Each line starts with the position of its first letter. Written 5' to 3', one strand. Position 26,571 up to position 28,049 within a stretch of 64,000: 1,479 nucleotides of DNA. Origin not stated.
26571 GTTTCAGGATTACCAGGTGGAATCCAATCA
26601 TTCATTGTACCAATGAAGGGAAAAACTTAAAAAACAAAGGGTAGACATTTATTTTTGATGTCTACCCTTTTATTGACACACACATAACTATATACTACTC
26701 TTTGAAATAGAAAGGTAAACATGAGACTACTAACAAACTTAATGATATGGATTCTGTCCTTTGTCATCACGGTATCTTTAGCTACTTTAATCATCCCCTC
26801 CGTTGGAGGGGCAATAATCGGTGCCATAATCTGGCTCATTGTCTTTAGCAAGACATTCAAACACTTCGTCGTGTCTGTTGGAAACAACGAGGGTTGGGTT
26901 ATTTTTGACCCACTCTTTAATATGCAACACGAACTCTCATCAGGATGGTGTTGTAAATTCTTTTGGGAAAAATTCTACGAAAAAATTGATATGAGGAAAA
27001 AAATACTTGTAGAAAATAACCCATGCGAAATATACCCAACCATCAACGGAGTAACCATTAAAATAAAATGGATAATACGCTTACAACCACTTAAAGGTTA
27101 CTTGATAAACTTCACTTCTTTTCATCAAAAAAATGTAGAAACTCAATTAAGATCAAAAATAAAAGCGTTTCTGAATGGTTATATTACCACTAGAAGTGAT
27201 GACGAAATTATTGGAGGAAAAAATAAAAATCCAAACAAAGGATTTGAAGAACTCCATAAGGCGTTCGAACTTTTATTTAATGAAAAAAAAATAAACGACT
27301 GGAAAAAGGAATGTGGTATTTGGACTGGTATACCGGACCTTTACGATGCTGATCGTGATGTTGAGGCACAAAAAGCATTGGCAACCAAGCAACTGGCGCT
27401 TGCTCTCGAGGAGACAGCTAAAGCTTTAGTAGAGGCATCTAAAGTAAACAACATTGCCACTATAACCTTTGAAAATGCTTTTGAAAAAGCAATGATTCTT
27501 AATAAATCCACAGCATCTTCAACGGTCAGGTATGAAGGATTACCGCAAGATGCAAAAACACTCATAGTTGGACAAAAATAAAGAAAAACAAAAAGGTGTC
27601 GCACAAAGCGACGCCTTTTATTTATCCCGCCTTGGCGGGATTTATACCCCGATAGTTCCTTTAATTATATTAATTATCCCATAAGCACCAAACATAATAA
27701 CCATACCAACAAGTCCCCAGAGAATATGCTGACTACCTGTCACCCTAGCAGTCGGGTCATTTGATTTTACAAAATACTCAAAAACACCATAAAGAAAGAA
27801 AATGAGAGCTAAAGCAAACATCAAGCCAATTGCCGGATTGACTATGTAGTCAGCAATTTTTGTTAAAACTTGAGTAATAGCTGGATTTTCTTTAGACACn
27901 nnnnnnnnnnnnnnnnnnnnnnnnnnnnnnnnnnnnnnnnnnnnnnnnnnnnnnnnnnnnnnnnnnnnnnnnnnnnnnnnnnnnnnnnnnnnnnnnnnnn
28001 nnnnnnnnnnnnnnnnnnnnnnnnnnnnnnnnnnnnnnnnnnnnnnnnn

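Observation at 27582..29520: Tandem array of five divergent paralogous small 2-TM proteins, each separately punctuated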

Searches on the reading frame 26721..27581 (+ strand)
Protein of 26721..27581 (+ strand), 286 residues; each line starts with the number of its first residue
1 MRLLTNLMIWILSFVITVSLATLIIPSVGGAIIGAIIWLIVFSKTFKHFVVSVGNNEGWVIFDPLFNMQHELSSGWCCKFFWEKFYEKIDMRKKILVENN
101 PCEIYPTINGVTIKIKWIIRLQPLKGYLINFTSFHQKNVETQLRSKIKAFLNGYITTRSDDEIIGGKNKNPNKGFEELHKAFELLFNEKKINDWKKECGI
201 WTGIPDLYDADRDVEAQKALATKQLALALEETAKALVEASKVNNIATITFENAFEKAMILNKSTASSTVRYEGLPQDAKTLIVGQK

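Call 3: search_protein_families(library=pfam, proteins=[window:26721-27581:+], max_evalue=1)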
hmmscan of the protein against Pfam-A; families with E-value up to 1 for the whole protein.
window:26721-27581:+ (286 aa): 2 families
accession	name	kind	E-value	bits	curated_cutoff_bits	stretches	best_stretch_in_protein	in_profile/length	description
PF24236.1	Tea_helical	-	0.0043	17.5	27.1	1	72-102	26-56/64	Telomere ends associated alpha-helical domain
PF19232.4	DUF5885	-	0.2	11.5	33.2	1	205-269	143-201/265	Family of unknown function (DUF5885)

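Call 4: search_protein_families(library=ncbifam, proteins=[window:26721-27581:+], max_evalue=1)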
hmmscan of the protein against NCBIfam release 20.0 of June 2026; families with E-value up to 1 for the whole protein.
window:26721-27581:+ (286 aa): 0 families

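Call 92: find_homologous_proteins(query=window:26721-27581:+, max_evalue=0.001)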
Query window:26721-27581:+ (286 aa): 2 proteins with E <= 0.001 among 961 candidates.
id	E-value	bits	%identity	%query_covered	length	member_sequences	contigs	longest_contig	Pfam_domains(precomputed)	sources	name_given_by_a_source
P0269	1.3e-188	643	100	100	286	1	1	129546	-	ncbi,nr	ncbi:MAG: hypothetical protein NUV47_00665 [Patescibacteria group bacterium]|nr:hypothetical protein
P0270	5.6e-134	464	71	99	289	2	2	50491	-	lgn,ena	-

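Call 98: predict_structure(alignment_id=A5)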
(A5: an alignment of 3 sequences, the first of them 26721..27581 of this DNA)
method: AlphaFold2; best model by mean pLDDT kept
length: 286 residues; sequences in the alignment: 3
mean_pLDDT: 40.9   pTM: 0.22
mean pLDDT of the five models: 40.9, 39.3, 38.1, 36.9, 36.4
residues with pLDDT >= 90: 0; 70-90: 23; 50-70: 50; < 50: 213
segments of 3 or more residues with pLDDT < 50: 1-6, 43-224, 262-286
pLDDT, mean of each block of 10 residues (from residue 1): 46 71 71 70 40 27 29 27 27 31 29 31 29 32 41 35 32 40 41 32 27 38 52 62 61 62 37 32 29
secondary structure, 60 per line:
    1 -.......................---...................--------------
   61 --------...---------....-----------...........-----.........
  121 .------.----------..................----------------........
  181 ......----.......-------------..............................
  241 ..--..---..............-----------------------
elements in order: H2-24 H28-46 H81-84 E96-106 E112-121 H139-156 H173-186 H191-197 H211-240 H250-263

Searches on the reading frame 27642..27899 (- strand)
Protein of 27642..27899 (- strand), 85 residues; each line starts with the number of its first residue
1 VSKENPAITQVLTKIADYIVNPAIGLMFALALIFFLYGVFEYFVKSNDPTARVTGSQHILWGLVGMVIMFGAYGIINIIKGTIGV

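Call 3: search_protein_families(library=pfam, proteins=[window:27642-27899:-], max_evalue=1)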
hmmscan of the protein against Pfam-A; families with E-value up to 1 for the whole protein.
window:27642-27899:- (85 aa): 4 families
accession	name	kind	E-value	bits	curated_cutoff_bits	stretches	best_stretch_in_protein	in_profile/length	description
PF18895.5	T4SS_pilin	-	5.5e-05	23.6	26.6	1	10-79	3-71/71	Type IV secretion system pilin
PF03994.20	DUF350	-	0.0043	17.5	26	1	21-78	43-95/133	Domain of Unknown Function (DUF350)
PF04956.18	TrbC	-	0.071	13.8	27.9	1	8-78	37-97/98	TrbC/VIRB2 pilin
PF12420.13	DUF3671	-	0.45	10.4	34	1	14-79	149-203/223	Fam-L, Fam-M like protein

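Call 4: search_protein_families(library=ncbifam, proteins=[window:27642-27899:-], max_evalue=1)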
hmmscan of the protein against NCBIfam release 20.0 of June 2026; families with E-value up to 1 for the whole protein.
window:27642-27899:- (85 aa): 2 families
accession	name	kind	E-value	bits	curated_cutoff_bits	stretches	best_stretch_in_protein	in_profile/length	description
NF045849.1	ICE_MMCAP2_0565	equivalog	2.9e-08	33.3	40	1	8-83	5-80/80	Mbov_0395 family pilin-like conjugal transfer protein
NF033883.1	conj_TraQ_IncI1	equivalog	0.0045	16.9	80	1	9-72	3-65/175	conjugal transfer protein TraQ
